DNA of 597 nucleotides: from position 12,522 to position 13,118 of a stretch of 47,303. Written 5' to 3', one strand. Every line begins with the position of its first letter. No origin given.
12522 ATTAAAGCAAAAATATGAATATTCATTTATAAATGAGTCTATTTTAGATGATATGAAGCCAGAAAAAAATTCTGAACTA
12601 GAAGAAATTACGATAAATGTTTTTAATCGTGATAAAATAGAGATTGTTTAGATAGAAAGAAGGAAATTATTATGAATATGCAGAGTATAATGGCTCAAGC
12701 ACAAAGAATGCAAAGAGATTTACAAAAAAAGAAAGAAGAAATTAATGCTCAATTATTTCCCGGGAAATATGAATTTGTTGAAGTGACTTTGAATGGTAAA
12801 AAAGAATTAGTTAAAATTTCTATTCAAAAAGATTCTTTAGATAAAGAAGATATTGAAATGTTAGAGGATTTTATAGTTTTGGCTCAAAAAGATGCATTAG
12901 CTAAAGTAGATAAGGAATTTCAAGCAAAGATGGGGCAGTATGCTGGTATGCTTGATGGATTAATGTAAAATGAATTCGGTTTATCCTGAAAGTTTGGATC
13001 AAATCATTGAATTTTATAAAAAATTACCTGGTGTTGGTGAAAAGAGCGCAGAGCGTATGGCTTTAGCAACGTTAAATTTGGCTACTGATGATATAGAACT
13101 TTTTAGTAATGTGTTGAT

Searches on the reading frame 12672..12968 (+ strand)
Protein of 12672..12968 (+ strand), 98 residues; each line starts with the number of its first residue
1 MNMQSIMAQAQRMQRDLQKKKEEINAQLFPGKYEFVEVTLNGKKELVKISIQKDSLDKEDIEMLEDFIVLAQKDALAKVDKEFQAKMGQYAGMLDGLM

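Call 9: search_protein_families(library=pfam, proteins=[window:12672-12968:+], max_evalue=0.001)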
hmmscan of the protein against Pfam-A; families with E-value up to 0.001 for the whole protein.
window:12672-12968:+ (98 aa): 1 family
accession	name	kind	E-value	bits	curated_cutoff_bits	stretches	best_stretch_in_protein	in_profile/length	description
PF02575.21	YbaB_DNA_bd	-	1.1e-21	77.2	25.5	1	7-94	1-90/91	YbaB/EbfC DNA-binding family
